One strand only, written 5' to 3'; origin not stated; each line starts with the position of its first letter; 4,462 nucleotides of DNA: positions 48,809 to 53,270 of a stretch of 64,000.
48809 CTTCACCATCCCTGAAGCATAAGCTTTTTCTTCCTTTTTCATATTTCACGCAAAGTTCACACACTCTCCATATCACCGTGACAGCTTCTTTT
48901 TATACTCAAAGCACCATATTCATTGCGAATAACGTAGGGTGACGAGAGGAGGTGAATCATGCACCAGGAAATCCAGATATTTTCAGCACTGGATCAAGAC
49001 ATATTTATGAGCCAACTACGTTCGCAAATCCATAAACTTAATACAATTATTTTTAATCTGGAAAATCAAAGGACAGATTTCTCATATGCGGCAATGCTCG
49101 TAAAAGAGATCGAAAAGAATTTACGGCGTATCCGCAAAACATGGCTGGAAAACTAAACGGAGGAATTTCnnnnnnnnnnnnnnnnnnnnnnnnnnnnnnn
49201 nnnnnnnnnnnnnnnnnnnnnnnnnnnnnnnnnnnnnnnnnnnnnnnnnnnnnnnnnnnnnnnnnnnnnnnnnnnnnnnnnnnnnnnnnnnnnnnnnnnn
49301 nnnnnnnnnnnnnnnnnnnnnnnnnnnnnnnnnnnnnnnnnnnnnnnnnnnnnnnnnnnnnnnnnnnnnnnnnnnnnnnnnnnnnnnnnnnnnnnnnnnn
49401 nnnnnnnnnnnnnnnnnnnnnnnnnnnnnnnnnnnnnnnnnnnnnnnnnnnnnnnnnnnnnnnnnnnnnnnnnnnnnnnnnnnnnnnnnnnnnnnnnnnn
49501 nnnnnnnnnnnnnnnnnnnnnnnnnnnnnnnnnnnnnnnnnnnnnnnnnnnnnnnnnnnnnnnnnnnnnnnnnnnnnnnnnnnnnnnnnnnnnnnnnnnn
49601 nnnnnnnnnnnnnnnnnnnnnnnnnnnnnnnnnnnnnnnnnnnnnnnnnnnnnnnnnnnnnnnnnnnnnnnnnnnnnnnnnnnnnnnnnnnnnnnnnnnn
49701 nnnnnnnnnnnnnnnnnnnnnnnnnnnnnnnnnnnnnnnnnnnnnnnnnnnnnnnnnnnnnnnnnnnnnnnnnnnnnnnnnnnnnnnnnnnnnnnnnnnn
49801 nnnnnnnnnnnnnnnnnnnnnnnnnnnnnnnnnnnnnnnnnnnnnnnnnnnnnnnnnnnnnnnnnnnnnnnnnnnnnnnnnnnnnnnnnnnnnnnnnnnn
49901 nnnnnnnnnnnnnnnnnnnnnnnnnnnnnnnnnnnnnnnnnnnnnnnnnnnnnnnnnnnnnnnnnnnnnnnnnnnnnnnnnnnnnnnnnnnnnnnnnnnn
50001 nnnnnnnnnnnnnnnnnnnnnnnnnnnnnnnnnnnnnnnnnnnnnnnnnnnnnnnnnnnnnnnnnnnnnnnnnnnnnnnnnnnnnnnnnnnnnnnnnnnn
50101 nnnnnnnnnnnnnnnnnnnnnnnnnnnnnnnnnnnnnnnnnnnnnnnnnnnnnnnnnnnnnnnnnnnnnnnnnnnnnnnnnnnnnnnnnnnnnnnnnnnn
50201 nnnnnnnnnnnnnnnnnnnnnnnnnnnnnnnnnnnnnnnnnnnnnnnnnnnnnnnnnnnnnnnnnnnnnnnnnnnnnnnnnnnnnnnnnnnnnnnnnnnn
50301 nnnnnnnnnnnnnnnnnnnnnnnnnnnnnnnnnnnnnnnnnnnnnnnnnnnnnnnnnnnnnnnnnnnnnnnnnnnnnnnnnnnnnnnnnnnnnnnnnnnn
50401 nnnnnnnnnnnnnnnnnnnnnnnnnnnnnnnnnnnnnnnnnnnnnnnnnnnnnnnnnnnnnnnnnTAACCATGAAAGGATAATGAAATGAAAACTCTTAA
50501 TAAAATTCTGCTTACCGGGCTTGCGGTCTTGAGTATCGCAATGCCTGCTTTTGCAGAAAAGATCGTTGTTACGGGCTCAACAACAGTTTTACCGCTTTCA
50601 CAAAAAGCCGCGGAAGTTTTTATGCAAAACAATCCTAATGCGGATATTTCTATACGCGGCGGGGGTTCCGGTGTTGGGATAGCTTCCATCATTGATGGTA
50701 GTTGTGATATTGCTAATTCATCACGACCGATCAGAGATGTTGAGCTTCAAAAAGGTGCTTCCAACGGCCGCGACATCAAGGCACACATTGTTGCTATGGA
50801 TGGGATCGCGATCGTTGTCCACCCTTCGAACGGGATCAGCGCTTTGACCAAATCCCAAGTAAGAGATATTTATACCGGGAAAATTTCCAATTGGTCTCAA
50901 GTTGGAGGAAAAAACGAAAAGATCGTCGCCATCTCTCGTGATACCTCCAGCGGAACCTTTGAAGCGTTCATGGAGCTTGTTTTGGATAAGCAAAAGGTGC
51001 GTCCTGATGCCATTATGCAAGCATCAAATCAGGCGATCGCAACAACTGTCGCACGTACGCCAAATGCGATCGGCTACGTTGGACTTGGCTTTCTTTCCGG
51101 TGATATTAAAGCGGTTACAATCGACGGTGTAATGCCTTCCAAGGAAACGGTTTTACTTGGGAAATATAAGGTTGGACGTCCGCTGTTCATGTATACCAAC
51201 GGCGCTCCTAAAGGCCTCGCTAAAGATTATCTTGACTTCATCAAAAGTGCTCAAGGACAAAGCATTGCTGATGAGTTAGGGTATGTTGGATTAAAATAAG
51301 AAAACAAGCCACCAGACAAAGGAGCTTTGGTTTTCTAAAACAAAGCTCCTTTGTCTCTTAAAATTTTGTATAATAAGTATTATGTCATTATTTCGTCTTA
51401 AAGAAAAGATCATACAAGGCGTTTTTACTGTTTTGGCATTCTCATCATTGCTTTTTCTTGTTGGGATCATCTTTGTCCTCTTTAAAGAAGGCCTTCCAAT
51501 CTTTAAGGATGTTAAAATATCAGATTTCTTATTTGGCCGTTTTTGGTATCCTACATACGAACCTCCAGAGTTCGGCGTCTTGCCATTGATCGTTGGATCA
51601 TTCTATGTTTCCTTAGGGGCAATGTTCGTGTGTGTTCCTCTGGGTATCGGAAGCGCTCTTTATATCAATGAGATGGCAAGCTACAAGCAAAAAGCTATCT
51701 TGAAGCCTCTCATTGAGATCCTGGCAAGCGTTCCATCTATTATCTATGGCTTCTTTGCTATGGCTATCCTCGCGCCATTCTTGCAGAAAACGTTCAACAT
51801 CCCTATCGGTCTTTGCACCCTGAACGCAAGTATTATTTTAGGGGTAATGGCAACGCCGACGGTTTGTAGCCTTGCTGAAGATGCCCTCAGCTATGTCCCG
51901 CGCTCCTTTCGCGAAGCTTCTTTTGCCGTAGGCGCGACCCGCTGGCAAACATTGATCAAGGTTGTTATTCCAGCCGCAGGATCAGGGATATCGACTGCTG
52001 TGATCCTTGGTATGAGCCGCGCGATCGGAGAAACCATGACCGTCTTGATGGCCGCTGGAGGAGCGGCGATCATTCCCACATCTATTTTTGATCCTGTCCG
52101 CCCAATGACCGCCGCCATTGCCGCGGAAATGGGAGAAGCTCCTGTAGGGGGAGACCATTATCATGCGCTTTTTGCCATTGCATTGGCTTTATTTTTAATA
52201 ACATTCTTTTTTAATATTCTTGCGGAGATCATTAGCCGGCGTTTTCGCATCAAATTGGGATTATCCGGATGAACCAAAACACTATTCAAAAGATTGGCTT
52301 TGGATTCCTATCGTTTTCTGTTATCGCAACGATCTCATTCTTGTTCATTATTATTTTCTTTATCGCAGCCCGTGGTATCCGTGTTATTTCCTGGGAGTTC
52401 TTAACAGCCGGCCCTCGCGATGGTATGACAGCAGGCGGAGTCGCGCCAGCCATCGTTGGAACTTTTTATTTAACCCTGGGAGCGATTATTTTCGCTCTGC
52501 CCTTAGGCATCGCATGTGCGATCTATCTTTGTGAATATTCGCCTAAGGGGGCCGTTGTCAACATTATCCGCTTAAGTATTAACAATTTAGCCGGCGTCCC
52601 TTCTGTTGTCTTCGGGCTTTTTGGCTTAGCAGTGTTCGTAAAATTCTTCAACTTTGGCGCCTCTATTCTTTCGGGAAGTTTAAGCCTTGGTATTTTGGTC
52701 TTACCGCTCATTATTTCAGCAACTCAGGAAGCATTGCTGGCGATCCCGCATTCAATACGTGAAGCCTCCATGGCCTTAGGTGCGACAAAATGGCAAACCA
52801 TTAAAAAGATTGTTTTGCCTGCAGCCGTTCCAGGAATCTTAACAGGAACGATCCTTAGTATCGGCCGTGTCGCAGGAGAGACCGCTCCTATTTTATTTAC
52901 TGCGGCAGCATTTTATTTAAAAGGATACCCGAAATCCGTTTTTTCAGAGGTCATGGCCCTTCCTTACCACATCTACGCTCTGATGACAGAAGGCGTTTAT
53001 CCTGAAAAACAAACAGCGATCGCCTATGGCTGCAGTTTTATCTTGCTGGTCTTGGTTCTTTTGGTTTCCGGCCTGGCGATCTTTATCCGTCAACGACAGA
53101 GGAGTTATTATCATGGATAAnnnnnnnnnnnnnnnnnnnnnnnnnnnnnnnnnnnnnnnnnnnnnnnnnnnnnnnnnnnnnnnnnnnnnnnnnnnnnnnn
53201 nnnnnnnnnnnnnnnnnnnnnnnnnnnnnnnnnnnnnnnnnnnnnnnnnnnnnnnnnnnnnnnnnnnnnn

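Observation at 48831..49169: Pho-box-like TTCAC direct repeats and a strongly translated 65-aa ORF ahead of the porin-pst2 operon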

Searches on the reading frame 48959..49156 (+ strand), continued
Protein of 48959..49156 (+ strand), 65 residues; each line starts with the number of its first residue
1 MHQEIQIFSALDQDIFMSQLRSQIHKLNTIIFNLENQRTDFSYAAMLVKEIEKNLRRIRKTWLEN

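Call 37: search_solved_structures(query=A4, max_evalue=10, show_alignments=3)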
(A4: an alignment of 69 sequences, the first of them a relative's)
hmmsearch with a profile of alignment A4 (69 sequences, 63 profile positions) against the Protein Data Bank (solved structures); distinct sequences matched with E-value up to 10: 9.
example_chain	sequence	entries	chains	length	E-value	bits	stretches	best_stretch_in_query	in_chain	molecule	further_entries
1yod_A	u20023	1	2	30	0.19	14.7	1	35-57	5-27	water-solublized phospholamban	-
6qzq_A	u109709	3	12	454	0.69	12.9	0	2-34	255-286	CRISPR-associated (Cas) DxTHG family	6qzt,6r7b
6r9r_B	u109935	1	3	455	0.69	12.9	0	2-34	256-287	CRISPR-associated (Cas) DxTHG family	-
8gcc_A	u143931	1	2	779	0.79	12.7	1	9-29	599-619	DNA topoisomerase 2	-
6tfj_A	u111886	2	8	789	0.97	12.4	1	11-53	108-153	Vegetative insecticidal protein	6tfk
5j0j_A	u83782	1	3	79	1.1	12.2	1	17-49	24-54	designed protein 2L6HC3_6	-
5tgw_A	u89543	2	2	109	5.9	9.9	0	36-60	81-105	PS1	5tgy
3adr_A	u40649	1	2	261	6.8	9.7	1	22-57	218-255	Putative uncharacterized protein ST1585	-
7jh6_A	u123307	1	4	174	7.3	9.6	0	36-60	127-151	Two-domain di-Zn(II) and porphyrin-binding protein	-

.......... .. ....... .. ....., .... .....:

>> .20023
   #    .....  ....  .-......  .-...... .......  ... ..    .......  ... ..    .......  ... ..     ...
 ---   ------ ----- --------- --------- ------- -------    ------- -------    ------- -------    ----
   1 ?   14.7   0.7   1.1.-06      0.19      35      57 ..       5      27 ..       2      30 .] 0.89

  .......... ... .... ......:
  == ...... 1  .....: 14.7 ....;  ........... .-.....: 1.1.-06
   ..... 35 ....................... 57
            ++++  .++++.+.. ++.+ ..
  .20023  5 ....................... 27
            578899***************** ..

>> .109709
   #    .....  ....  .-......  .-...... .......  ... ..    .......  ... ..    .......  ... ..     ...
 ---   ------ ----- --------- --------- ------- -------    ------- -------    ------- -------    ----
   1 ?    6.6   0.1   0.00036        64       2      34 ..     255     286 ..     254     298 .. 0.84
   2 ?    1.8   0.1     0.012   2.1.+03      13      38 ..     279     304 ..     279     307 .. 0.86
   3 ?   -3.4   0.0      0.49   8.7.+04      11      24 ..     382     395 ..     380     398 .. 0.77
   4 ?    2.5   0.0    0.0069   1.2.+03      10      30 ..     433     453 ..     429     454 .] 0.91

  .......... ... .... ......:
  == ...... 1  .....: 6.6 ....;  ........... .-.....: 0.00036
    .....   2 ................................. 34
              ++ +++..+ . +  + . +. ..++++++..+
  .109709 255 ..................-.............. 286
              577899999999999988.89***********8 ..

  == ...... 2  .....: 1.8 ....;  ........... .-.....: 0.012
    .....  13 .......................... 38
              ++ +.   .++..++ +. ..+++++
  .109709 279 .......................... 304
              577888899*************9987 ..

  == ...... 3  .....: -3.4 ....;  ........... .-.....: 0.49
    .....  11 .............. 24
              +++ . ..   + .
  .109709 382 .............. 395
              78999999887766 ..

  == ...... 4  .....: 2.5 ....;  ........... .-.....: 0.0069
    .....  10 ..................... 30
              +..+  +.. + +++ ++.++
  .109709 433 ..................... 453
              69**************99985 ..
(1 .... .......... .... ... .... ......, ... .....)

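Call 38: search_protein_families(library=pfam, alignment_id=A4, max_evalue=1)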
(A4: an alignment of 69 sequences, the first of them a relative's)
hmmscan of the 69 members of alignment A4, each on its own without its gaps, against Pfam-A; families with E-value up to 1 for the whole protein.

A. member 1, P0001 (65 aa): 2 families
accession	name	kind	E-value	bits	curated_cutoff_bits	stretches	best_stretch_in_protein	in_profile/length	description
PF16088.10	BORCS7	-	0.018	15.7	27.3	1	1-57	48-102/103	BLOC-1-related complex sub-unit 7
PF12392.13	DUF3656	-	0.11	13.7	22.1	1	9-57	51-98/109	Collagenase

B. families by the number of members that match (of 69 scanned): 63 families (the first 25 are shown)
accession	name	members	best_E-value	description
PF25014.1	NET2A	13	0.00059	NET2A-like domain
PF17723.7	RHH_8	7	0.00053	Ribbon-Helix-Helix transcriptional regulator family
PF17111.11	PigL_N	7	0.0038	Pigment biosynthesis cluster protein PigL N-terminal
PF08656.15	DASH_Dad3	7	0.033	DASH complex subunit Dad3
PF07544.18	Med9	4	0.0017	RNA polymerase II transcription mediator complex subunit 9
PF06738.18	ThrE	4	0.0047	Putative threonine/serine exporter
PF23005.1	DUF7032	3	0.013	Domain of unknown function (DUF7032)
PF23921.1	DUF7260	3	0.023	Domain of unknown function (DUF7260)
PF16519.10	TRPM_tetra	3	0.024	Tetramerisation domain of TRPM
PF19380.4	DUF5955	3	0.03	Family of unknown function (DUF5955)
PF21121.2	Nup49_C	3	0.049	Nucleoporin Nup49 C-terminal helical region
PF22551.1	TY-Chap1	3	0.086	T3SS (YopN, CesT) and YbjN peptide-binding chaperone 1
PF18052.6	Rx_N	2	0.016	Rx N-terminal domain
PF24611.2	Spectrin_Anc-1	2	0.031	Nuclear anchorage protein 1, spectrin-like repeat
PF06840.17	PDC10_C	2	0.042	Programmed cell death protein 10, C-terminal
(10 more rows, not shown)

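Call 44: predict_structure(alignment_id=A4)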
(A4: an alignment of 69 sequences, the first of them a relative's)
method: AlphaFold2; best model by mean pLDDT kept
length: 65 residues; sequences in the alignment: 69
mean_pLDDT: 89.3   pTM: 0.72
mean pLDDT of the five models: 89.3, 88.3, 88.2, 86.8, 85.8
residues with pLDDT >= 90: 48; 70-90: 8; 50-70: 5; < 50: 4
segments of 3 or more residues with pLDDT < 50: 1-4
pLDDT, mean of each block of 10 residues (from residue 1): 58 93 98 95 97 97 83
secondary structure, 60 per line:
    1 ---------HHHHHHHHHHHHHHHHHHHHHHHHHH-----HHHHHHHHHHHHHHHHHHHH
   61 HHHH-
elements in order: H10-35 H41-64

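Call 49: fold_search(model_id=the predicted structure, library=pdb)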
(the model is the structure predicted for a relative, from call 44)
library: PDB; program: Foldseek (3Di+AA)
matches with E <= 10: 116; with E <= 0.001: 0
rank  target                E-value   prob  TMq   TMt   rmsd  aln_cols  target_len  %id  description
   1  2hh7                  4.4e-01  0.99  0.72  0.57   2.2        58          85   17  Crystal Structure of Cu(I) bound CsoR from Mycobacterium tuberculosis. (released 2006-12-05)
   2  3aai_B                1.2e+00  0.93  0.77  0.66   1.7        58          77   19  X-ray crystal structure of CsoR from Thermus thermophilus HB8 (released 2010-04-28)
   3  4m1p                  1.8e+00  0.92  0.78  0.54   1.3        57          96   14  Crystal structure of the copper-sensing repressor CsoR with Cu(I) from Geobacillus thermodenitrificans NG80-2 (released 2014-05-21)
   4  3aai_D                1.8e+00  0.87  0.76  0.65   1.6        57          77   19  X-ray crystal structure of CsoR from Thermus thermophilus HB8 (released 2010-04-28)
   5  7mq2_A                2.3e+00  0.87  0.65  0.56   0.9        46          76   13  C9A Streptococcus pneumoniae CstR in the reduced state, space group P21 (released 2022-03-09)
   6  3aai_C                2.3e+00  0.82  0.73  0.63   1.8        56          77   20  X-ray crystal structure of CsoR from Thermus thermophilus HB8 (released 2010-04-28)
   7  1zva                  2.5e+00  0.28  0.44  0.40   3.9        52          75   21  A structure-based mechanism of SARS virus membrane fusion (released 2006-05-16)
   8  5fmn_B                3.0e+00  0.69  0.69  0.51   3.4        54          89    9  The nickel-responsive transcriptional regulator InrS (released 2017-02-01)
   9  5fmn_A                3.2e+00  0.77  0.73  0.56   1.2        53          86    9  The nickel-responsive transcriptional regulator InrS (released 2017-02-01)
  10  8d06_J                3.2e+00  0.51  0.54  0.53   2.3        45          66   13  Hallucinated C3 protein assembly HALC3_104 (released 2022-09-28)
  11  7mq3                  3.4e+00  0.75  0.64  0.51   1.1        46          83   13  C9A N55A Streptococcus pneumoniae CstR in the reduced state (released 2022-03-09)
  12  7mq2_C                3.7e+00  0.75  0.67  0.68   1.0        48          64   12  C9A Streptococcus pneumoniae CstR in the reduced state, space group P21 (released 2022-03-09)
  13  7mq1_B                3.7e+00  0.69  0.66  0.53   1.3        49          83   12  C9A Streptococcus pneumoniae CstR in the reduced state, space group C2 (released 2022-03-09)
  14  1skv_D                3.7e+00  0.28  0.48  0.54   3.2        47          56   21  Crystal Structure of D-63 from Sulfolobus Spindle Virus 1 (released 2004-07-13)
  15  3nku_A                3.7e+00  0.23  0.50  0.22   4.0        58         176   22  Crystal structure of the N-terminal domain of DrrA/SidM from Legionella pneumophila (released 2010-08-04)
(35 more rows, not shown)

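Call 64: search_protein_families(library=pfam, proteins=[L009:5508-5975:+, L009:5391-5504:+, L007:5862-5999:+, L007:5665-5865:+], max_evalue=0.01)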
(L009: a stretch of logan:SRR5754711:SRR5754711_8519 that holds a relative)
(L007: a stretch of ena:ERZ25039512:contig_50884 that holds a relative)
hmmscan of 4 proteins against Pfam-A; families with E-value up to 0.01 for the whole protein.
L009:5508-5975:+ (155 aa): 1 family
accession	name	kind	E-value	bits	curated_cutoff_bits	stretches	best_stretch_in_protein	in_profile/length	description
PF00072.30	Response_reg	-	7.2e-24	84.5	30.2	1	12-123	1-110/111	Response regulator receiver domain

L009:5391-5504:+ (37 aa): 0 families

L007:5862-5999:+ (45 aa): 0 families

L007:5665-5865:+ (66 aa): 0 families

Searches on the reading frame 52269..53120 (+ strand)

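Call 6: search_protein_families(library=pfam, proteins=[window:52269-53120:+], max_evalue=0.01)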
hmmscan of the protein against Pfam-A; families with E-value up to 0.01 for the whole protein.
window:52269-53120:+ (283 aa): 1 family
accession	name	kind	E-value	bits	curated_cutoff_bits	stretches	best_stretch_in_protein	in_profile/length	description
PF00528.27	BPD_transp_1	-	2.5e-20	73.4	26.4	1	77-278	2-183/184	Binding-protein-dependent transport system inner membrane component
